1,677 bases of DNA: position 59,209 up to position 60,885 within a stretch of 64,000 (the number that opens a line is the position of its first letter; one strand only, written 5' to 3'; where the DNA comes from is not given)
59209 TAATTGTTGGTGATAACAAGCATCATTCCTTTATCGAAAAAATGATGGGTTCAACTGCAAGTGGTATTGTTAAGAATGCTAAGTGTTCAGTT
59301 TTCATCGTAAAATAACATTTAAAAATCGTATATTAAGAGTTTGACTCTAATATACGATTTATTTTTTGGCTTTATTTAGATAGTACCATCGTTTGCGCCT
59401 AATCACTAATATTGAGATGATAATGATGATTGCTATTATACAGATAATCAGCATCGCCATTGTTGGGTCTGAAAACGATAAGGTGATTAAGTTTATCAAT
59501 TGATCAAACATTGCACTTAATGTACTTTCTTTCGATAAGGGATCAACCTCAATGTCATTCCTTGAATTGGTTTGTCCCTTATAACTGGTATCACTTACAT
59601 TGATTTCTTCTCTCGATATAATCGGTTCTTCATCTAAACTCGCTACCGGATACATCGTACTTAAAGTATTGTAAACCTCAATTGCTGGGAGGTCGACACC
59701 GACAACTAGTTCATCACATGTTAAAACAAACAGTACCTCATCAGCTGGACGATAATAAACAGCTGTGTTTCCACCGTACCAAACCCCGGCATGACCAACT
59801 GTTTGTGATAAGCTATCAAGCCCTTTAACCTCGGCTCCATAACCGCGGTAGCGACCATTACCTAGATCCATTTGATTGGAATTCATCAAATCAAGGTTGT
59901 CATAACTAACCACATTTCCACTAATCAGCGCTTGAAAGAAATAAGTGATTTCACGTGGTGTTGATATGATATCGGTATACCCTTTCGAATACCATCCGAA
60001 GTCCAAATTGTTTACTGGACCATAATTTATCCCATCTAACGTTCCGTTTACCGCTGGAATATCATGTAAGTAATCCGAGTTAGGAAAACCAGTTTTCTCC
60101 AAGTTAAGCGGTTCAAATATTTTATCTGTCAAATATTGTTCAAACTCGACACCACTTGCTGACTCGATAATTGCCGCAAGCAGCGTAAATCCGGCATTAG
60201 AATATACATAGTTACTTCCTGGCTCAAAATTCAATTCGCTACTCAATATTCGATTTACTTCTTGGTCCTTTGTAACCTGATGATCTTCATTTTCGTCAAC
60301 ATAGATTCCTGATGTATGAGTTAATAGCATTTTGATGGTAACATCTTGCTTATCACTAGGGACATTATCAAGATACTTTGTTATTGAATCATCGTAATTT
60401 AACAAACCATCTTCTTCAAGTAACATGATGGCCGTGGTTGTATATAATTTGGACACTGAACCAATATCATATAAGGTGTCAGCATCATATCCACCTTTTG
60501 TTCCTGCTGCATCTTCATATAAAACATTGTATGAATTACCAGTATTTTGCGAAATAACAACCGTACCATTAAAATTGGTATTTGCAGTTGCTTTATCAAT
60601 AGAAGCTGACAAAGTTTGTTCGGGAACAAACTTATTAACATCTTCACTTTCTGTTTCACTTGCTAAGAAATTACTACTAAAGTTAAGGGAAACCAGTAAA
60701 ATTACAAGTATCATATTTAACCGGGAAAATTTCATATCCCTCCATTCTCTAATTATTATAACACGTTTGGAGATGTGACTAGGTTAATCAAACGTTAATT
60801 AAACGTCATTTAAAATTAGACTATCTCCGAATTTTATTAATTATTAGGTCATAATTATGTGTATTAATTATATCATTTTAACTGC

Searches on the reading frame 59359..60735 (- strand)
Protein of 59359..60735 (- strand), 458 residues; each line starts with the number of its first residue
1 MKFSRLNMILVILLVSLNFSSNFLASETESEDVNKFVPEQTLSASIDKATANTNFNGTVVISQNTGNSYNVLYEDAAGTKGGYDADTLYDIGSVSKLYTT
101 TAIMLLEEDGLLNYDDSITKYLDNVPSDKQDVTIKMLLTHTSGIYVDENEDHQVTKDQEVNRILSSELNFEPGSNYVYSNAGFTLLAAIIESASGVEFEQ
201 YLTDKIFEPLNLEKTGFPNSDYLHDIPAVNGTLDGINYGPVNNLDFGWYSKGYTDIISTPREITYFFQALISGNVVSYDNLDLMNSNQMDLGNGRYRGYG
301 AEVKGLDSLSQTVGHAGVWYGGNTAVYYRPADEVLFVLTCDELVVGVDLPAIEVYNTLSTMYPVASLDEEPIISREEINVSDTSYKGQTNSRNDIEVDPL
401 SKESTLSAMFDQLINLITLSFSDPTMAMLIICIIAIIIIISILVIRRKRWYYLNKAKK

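Call 71: search_protein_families(library=pfam, proteins=[window:59359-60735:-], max_evalue=0.0001)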
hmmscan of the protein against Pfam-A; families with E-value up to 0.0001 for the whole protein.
window:59359-60735:- (458 aa): 1 family
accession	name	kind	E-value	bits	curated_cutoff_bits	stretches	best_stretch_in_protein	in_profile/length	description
PF00144.29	Beta-lactamase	-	3.8e-50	171.4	27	1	50-340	9-308/329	Beta-lactamase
